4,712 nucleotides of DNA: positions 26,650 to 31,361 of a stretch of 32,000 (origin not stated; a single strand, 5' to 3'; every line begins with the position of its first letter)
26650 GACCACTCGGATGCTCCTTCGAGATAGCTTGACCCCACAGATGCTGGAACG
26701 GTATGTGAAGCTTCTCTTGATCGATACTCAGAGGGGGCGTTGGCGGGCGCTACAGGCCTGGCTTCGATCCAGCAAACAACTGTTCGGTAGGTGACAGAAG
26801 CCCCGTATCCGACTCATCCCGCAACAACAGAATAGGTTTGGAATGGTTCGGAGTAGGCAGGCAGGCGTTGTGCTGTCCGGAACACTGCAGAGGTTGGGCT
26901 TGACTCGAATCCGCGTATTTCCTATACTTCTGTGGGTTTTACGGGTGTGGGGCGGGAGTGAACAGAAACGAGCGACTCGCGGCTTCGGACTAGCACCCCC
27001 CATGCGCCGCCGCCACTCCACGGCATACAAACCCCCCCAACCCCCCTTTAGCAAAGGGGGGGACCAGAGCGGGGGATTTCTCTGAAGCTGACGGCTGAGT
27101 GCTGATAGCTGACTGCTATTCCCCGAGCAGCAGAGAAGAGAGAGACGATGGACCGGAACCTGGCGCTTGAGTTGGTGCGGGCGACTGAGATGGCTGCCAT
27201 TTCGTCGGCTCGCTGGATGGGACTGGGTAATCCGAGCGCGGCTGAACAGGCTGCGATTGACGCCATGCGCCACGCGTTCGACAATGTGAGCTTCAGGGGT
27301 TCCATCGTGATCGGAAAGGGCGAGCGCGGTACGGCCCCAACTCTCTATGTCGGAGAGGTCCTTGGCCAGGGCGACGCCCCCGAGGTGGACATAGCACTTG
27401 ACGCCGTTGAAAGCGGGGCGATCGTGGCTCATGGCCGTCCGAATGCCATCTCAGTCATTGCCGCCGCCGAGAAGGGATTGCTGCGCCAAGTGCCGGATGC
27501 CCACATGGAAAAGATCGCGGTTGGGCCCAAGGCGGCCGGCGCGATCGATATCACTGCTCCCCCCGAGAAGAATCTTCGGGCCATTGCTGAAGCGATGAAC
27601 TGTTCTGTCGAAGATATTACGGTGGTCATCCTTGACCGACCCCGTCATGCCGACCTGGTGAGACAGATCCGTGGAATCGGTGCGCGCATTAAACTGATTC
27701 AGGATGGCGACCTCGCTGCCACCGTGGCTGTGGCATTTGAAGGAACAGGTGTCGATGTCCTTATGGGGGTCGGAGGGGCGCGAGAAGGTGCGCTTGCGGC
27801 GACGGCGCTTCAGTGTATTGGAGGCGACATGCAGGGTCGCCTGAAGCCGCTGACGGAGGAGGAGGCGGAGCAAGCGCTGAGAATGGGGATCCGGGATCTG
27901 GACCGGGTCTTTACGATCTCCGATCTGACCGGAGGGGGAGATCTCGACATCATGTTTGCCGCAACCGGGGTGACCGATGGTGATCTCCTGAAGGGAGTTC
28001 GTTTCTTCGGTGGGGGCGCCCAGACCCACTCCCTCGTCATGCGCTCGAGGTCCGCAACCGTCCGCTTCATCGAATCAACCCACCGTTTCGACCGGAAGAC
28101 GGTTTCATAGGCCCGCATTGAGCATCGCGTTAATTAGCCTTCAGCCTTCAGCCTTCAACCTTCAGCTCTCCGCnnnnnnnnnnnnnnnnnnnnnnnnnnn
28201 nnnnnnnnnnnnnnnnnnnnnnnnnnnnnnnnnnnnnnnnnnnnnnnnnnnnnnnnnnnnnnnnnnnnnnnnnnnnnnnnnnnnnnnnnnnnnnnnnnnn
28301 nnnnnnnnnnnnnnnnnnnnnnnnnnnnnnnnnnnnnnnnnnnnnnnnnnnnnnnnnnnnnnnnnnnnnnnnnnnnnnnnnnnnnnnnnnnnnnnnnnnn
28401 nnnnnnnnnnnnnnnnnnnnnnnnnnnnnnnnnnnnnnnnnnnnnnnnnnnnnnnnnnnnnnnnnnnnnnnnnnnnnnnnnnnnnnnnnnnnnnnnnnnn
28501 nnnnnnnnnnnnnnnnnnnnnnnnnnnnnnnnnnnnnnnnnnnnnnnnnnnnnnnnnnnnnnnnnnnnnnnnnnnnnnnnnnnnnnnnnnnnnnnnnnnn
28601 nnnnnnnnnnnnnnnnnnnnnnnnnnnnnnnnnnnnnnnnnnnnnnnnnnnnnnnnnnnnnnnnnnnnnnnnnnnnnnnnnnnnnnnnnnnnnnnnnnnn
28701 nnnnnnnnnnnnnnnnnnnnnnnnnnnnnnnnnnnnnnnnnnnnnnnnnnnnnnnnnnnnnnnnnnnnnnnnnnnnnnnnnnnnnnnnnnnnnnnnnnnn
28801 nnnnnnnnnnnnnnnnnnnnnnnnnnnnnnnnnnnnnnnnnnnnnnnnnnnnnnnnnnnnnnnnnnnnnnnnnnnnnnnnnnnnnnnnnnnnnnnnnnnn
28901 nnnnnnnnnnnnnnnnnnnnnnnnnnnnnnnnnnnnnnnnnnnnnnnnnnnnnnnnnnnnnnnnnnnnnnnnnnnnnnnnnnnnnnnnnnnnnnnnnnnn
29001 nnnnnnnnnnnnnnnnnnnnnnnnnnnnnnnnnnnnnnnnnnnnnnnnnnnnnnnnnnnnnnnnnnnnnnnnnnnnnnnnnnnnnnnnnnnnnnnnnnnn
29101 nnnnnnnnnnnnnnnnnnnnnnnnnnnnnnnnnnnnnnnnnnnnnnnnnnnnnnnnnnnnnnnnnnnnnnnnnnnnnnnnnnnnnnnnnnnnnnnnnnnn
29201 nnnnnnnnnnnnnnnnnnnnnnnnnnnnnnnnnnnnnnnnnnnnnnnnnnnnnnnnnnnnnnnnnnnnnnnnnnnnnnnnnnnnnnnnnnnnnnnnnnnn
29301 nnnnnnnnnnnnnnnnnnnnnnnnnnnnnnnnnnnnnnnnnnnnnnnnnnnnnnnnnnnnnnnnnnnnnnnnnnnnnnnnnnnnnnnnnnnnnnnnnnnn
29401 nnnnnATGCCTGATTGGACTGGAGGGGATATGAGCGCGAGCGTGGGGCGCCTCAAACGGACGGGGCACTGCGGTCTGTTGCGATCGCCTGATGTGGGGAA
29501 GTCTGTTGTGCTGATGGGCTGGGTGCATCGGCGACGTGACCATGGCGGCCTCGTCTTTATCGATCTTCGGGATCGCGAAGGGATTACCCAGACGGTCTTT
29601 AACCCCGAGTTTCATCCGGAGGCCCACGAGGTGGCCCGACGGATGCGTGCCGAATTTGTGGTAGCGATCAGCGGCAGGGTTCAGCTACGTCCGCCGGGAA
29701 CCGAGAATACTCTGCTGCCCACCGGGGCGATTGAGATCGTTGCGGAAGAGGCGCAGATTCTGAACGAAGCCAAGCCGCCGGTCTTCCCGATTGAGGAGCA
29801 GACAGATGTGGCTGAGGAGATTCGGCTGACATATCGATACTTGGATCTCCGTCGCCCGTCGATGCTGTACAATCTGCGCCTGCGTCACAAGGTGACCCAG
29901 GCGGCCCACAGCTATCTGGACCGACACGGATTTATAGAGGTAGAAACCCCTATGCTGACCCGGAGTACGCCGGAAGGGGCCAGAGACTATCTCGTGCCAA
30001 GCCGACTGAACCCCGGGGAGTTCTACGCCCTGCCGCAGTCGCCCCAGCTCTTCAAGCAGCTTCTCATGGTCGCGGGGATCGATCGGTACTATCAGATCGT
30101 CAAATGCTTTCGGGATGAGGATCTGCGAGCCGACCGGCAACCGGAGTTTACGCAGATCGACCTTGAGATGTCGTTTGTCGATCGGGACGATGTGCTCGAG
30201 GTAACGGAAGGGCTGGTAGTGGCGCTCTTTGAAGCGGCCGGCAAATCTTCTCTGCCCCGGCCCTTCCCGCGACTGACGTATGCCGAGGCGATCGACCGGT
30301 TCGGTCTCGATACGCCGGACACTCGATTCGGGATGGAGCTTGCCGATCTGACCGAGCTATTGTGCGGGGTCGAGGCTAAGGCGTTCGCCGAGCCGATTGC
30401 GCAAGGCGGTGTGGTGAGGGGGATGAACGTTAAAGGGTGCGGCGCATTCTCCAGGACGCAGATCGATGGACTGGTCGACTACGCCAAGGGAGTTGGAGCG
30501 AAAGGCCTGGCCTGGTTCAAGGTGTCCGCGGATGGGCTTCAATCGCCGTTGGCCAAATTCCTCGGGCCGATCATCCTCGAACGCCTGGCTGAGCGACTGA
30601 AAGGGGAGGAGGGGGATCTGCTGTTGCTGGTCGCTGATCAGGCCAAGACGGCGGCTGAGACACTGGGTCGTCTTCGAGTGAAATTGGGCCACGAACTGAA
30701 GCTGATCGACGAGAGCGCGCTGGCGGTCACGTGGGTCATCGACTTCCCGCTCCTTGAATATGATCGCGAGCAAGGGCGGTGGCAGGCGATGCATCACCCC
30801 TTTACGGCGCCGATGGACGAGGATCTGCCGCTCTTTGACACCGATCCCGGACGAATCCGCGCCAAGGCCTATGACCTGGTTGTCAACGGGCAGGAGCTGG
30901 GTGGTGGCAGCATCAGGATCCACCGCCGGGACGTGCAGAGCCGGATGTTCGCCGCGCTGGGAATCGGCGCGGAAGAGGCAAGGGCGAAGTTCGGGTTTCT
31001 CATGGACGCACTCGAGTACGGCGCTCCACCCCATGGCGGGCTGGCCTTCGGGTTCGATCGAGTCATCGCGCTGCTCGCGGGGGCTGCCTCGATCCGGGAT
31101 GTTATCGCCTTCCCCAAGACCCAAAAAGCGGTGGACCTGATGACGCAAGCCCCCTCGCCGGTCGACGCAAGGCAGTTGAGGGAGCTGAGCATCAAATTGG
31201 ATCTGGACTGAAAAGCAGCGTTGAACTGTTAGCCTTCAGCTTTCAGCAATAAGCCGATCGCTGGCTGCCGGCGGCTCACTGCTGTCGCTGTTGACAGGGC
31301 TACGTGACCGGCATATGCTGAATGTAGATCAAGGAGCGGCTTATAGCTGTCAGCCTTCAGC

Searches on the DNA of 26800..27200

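Call 35: search_rna_families(source=window, start=26800, end=27200, threshold=evalue, max_evalue=10)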
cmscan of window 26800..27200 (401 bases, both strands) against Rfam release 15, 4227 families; matches with E-value up to 10: 2.
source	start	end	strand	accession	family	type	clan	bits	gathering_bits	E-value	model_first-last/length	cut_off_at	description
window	27036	27063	-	RF03520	mir-3059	Gene; miRNA;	-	13.5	88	8.8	1-59/59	no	mir-3059 microRNA precursor family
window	27047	27101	-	RF02664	IRES_cyp24a1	Cis-reg; IRES;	-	8.8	191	2.3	1-404/404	no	Cyp24a1 internal ribosome entry site (IRES)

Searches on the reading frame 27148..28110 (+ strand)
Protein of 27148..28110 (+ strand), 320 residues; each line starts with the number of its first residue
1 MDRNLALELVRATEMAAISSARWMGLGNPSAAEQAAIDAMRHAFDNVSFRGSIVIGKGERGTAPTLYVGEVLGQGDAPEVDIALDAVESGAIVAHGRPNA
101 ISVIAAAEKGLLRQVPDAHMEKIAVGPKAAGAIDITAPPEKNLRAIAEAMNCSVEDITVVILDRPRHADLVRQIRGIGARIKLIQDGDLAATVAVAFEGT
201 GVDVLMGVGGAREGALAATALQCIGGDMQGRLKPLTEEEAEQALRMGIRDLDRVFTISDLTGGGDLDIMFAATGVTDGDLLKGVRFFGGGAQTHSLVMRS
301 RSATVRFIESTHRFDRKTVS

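Call 12: search_protein_families(library=ncbifam, proteins=[window:27148-28110:+])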
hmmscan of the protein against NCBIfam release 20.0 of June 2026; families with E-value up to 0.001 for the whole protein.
window:27148-28110:+ (320 aa): 1 family
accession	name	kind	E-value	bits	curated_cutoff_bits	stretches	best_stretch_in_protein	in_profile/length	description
TIGR00330.1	glpX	equivalog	1.3e-101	340.1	259.3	1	1-317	1-327/334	class II fructose-bisphosphatase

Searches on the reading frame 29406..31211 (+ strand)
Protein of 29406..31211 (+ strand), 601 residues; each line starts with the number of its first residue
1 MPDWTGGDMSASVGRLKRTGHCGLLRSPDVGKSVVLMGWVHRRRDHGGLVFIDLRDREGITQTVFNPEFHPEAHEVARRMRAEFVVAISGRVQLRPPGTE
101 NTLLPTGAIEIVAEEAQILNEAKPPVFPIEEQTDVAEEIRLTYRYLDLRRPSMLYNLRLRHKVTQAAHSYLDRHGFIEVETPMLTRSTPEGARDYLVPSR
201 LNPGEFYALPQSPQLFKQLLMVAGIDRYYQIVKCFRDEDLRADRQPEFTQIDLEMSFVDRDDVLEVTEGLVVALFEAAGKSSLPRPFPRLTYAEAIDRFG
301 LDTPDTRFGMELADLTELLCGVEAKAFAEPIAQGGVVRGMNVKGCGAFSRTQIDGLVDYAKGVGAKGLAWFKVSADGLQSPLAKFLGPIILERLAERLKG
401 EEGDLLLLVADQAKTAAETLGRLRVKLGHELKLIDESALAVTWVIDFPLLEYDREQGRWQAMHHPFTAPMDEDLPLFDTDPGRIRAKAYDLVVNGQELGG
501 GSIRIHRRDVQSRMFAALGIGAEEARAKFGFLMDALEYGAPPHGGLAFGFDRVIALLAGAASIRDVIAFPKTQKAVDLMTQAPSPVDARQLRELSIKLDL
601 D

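Call 12: search_protein_families(library=ncbifam, proteins=[window:29406-31211:+])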
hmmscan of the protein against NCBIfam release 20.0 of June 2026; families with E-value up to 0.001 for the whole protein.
window:29406-31211:+ (601 aa): 16 families
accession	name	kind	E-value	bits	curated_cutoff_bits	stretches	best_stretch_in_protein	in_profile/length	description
NF001750.0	PRK00476.1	equivalog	1.4e-256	852.4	443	1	16-599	3-587/590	aspartate--tRNA ligase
TIGR00459.1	aspS_bact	equivalog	2.9e-228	759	373.85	1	17-597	2-582/586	aspartate--tRNA ligase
NF009460.0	PRK12820.1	equivalog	2.7e-191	637.4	1379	1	20-596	24-615/723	bifunctional aspartyl-tRNA synthetase/aspartyl/glutamyl-tRNA amidotransferase subunit C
NF003483.0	PRK05159.1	equivalog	4.5e-67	226.8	353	2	30-312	16-305/438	aspartate--tRNA(Asn) ligase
TIGR00458.1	aspS_nondisc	equivalog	4e-66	223.7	368.4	2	31-281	12-256/428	aspartate--tRNA(Asn) ligase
NF003037.0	PRK03932.1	equivalog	7.5e-43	147.1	414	2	27-277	12-261/451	asparagine--tRNA ligase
TIGR00457.1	asnS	equivalog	5e-41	141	342.6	2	29-277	14-263/455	asparagine--tRNA ligase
NF001756.1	PRK00484.1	subfamily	4e-39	134.6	468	2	31-279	51-291/488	lysine--tRNA ligase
TIGR00499.1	lysS_bact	equivalog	4.1e-38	131.3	427.6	2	31-277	53-292/496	lysine--tRNA ligase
NF002821.0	PRK02983.1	equivalog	3.4e-34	118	742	2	28-278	656-899/1102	bifunctional lysylphosphatidylglycerol synthetase/lysine--tRNA ligase LysX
NF009101.0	PRK12445.1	subfamily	6.1e-28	97.6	1026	2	105-300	132-337/505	lysine--tRNA ligase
TIGR00462.1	genX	equivalog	2.7e-19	69.7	286.9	2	157-300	1-143/304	EF-P lysine aminoacylase EpmA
NF005052.0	PRK06462.1-1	equivalog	9.5e-16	57.8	368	1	123-274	17-169/353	asparagine synthetase A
NF006828.0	PRK09350.1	equivalog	8.5e-15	54.8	264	2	153-294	12-151/325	elongation factor P--(R)-beta-lysine ligase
NF005054.0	PRK06462.1-4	equivalog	1e-09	37.9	309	1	147-303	15-193/318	asparagine synthetase A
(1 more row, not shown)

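Call 37: find_encoding_contigs(protein=window:29406-31211:+, flank=10000, max_places=3)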
Protein window:29406-31211:+ (601 aa): no gene with exactly this product is on record in the collection.
